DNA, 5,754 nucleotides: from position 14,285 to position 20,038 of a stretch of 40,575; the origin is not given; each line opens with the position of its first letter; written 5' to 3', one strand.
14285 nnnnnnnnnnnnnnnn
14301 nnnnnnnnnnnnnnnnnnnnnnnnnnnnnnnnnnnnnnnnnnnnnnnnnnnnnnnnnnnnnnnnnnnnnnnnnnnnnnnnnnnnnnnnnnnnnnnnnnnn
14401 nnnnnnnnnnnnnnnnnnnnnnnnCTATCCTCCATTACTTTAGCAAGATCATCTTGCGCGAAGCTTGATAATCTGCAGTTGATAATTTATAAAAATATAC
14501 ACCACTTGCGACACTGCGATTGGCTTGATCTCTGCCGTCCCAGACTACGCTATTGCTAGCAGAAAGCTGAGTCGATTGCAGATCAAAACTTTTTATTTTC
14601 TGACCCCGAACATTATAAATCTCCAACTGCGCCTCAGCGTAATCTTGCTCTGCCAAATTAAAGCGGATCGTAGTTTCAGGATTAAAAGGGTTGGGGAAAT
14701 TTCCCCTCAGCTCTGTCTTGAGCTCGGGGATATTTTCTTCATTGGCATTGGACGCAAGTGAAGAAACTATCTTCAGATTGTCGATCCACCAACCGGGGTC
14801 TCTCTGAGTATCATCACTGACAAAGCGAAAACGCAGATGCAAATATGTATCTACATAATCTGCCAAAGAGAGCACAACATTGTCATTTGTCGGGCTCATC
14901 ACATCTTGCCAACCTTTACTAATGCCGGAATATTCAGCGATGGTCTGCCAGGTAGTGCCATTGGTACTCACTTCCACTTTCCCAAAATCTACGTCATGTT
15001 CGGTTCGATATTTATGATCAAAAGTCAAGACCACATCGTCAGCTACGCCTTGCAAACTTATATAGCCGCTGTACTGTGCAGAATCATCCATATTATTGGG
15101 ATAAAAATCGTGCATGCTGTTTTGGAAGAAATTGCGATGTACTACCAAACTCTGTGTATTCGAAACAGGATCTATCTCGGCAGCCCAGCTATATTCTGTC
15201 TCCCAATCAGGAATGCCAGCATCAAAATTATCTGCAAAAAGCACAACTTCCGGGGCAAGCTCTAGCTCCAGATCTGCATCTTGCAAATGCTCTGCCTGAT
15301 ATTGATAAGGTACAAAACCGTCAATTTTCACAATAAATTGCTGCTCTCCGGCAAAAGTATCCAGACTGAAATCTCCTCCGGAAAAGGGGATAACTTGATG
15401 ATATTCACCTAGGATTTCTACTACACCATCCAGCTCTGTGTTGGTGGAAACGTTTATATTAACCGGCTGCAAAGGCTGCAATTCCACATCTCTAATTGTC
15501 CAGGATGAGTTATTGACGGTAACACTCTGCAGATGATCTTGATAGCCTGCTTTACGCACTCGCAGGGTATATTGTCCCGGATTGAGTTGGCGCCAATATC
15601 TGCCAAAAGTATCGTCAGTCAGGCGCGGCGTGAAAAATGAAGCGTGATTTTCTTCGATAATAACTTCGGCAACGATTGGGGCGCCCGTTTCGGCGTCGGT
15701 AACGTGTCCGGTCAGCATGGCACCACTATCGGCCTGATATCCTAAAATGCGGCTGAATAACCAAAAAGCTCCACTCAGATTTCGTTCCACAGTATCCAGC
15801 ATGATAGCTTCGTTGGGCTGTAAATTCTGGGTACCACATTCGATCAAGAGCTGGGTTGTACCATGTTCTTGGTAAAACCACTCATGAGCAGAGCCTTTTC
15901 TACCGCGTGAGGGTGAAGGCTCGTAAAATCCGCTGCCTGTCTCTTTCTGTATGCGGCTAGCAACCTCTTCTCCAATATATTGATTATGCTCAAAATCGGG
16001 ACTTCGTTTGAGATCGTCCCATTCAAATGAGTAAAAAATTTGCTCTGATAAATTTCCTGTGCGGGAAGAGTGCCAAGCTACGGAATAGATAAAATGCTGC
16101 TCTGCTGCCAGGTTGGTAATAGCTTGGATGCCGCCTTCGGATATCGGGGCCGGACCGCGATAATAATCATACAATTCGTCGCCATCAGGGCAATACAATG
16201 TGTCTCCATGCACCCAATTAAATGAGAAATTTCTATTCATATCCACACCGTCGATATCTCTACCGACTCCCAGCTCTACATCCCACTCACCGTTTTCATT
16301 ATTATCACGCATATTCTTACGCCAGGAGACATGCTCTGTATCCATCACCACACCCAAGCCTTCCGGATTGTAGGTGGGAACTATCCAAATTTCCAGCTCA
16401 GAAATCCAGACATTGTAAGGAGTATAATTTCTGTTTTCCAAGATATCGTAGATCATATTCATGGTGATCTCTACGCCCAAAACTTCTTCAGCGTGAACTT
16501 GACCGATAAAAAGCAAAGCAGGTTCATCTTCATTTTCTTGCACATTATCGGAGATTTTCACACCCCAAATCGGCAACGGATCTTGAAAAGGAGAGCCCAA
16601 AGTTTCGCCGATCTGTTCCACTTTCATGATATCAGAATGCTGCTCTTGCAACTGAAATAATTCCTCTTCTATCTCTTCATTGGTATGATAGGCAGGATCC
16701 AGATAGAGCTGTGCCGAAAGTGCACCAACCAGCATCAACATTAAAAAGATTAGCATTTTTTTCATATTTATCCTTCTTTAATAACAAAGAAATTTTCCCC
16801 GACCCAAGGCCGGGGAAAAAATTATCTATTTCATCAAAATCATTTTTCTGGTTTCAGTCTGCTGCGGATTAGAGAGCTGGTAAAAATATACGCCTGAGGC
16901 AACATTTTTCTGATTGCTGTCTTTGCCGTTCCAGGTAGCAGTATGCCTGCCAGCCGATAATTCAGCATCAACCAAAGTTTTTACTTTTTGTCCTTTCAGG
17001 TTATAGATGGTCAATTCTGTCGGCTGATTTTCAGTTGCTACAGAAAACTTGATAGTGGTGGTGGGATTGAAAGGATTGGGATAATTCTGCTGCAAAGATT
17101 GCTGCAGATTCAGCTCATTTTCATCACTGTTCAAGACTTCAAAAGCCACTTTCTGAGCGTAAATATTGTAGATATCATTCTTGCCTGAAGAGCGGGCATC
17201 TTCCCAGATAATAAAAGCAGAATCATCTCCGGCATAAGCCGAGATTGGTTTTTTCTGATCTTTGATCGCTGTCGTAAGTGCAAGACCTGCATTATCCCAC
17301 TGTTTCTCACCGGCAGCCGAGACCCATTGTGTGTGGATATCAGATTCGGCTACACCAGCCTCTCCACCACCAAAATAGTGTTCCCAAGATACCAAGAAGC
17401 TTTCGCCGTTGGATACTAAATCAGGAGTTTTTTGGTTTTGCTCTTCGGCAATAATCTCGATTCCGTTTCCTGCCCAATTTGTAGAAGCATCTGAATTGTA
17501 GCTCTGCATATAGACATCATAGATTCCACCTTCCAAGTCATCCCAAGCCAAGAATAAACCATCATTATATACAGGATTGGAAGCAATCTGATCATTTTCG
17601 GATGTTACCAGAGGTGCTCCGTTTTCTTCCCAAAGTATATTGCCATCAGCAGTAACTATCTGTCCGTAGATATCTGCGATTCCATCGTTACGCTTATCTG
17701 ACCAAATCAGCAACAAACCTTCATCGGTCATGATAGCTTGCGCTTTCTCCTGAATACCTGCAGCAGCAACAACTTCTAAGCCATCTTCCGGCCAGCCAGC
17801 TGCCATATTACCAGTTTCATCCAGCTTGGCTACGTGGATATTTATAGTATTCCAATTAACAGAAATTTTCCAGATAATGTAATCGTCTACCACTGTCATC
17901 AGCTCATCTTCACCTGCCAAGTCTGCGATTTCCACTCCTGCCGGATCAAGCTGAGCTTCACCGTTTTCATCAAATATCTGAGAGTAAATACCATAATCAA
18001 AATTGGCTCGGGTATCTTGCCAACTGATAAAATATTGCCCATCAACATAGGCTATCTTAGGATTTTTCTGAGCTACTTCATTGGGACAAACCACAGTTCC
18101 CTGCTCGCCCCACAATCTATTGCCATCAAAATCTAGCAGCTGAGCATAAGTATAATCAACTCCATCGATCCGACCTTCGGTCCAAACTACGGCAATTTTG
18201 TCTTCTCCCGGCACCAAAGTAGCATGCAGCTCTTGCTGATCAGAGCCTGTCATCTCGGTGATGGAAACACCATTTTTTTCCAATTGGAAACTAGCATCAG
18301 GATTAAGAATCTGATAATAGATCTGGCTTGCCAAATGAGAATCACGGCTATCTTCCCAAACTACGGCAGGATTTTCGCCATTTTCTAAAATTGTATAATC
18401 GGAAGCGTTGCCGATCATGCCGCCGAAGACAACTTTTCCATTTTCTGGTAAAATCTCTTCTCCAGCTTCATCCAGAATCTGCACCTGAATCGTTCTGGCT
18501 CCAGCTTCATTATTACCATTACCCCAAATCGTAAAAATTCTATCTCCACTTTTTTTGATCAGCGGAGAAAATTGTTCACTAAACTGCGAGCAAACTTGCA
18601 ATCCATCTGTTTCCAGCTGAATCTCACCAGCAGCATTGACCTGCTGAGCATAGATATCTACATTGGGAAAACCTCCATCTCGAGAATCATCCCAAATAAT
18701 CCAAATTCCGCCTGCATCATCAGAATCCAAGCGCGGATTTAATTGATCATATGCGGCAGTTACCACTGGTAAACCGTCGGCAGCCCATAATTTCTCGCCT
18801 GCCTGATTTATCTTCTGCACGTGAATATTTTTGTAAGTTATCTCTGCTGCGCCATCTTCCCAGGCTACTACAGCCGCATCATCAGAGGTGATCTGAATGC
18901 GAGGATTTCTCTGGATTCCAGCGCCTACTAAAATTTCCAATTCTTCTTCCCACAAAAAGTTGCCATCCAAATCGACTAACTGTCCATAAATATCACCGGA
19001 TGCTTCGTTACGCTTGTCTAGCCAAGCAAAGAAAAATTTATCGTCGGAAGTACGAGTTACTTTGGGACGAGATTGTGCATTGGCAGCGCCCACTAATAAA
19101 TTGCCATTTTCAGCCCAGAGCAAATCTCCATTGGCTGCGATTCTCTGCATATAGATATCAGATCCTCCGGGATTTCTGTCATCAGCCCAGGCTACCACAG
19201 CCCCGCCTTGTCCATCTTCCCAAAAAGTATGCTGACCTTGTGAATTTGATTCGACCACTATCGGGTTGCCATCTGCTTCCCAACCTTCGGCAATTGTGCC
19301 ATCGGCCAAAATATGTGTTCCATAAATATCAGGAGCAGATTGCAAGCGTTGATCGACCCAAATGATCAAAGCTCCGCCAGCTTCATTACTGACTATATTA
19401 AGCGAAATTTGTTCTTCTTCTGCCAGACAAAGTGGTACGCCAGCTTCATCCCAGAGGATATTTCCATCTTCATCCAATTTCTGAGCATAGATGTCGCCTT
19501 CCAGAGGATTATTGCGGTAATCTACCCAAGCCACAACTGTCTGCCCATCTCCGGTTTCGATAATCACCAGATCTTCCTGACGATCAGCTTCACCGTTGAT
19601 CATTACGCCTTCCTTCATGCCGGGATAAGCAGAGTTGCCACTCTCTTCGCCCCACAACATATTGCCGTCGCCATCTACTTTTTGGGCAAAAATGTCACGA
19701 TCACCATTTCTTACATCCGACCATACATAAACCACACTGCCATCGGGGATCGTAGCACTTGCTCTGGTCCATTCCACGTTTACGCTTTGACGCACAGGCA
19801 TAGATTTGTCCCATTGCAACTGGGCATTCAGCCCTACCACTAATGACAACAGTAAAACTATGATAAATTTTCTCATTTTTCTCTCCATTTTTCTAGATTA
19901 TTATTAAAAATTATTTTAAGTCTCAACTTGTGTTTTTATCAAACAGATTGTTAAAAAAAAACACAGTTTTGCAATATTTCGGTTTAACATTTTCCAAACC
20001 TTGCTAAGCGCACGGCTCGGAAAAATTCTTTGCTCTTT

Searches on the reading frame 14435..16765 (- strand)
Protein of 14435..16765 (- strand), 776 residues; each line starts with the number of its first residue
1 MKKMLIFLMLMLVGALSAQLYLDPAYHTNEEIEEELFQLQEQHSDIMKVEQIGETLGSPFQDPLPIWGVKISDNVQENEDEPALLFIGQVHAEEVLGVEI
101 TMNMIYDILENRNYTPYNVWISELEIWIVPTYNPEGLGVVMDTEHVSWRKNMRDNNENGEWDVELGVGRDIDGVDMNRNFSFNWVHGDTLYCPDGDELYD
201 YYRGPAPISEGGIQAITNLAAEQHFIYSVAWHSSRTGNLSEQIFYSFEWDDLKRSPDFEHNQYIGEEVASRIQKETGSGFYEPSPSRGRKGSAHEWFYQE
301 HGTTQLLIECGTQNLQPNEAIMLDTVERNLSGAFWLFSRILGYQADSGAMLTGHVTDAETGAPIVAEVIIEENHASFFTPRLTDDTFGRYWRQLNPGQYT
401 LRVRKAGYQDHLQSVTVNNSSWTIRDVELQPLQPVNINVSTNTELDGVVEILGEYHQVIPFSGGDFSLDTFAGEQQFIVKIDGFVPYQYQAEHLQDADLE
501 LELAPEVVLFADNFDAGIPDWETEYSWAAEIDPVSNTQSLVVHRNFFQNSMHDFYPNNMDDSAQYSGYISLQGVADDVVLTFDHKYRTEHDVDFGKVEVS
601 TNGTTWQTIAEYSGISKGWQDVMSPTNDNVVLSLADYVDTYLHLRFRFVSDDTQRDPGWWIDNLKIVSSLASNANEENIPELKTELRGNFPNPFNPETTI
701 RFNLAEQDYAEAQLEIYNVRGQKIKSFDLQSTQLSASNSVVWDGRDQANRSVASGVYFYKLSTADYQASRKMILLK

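Call 97: search_protein_families(library=pfam, proteins=[window:14435-16765:-], max_evalue=0.00001)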
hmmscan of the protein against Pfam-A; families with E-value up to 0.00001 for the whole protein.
window:14435-16765:- (776 aa): 5 families
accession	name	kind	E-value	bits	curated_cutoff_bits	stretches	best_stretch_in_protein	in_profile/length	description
PF00246.29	Peptidase_M14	-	2e-33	116.7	21.6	1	32-328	1-282/286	Zinc carboxypeptidase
PF13620.12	CarboxypepD_reg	-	2.2e-11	44.4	32.3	1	351-429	2-81/82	Carboxypeptidase regulatory-like domain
PF13860.13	FlgD_ig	-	2.7e-07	30.9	27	1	700-763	14-75/79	FlgD Ig-like domain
PF18962.6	Por_Secre_tail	-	4.8e-07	30.4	27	1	690-773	2-74/75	Secretion system C-terminal sorting domain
PF13715.12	CarbopepD_reg_2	-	3.6e-06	27.3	32.2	0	351-421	1-68/88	CarboxypepD_reg-like domain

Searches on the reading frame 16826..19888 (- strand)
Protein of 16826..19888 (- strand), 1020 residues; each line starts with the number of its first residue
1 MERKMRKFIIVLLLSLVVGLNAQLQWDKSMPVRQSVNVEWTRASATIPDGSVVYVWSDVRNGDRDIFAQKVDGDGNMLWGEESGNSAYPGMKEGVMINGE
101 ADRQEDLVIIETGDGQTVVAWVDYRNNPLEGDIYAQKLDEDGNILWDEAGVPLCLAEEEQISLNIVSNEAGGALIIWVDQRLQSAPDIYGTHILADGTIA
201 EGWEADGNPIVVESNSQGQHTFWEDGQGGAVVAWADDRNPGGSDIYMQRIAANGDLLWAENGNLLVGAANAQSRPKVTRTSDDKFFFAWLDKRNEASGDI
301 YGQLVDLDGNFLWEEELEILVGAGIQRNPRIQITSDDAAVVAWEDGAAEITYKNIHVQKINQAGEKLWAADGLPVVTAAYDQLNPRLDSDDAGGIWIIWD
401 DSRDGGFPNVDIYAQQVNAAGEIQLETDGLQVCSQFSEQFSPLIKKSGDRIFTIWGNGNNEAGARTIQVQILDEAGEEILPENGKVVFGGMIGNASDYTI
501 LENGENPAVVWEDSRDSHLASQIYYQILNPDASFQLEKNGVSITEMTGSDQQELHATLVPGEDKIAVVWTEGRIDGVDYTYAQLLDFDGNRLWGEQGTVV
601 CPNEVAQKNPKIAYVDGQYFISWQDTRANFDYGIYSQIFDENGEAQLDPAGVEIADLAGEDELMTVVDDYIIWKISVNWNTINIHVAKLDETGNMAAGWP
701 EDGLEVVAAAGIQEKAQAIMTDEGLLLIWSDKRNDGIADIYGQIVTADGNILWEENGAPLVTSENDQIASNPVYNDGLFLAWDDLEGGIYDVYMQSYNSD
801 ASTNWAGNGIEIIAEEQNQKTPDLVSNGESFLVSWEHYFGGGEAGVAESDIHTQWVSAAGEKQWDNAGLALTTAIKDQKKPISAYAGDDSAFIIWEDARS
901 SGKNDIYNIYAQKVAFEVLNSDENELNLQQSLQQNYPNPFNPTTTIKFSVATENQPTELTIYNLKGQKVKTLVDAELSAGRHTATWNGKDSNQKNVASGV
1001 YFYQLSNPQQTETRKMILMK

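Call 97: search_protein_families(library=pfam, proteins=[window:16826-19888:-], max_evalue=0.00001)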
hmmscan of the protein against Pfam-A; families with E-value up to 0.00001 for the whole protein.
window:16826-19888:- (1020 aa): 4 families
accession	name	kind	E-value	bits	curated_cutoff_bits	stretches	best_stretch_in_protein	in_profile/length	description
PF13860.13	FlgD_ig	-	4.5e-10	39.8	27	1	945-1005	13-73/79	FlgD Ig-like domain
PF18962.6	Por_Secre_tail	-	1.7e-09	38.3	27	1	936-1017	2-74/75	Secretion system C-terminal sorting domain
PF03640.20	Lipoprotein_15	-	4.7e-07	29.6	24.4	0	362-396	6-43/47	Secreted repeat of unknown function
PF13585.12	CHU_C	-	4.8e-06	27.1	27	0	952-1015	24-81/86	CHU_C Type IX secretion signal domain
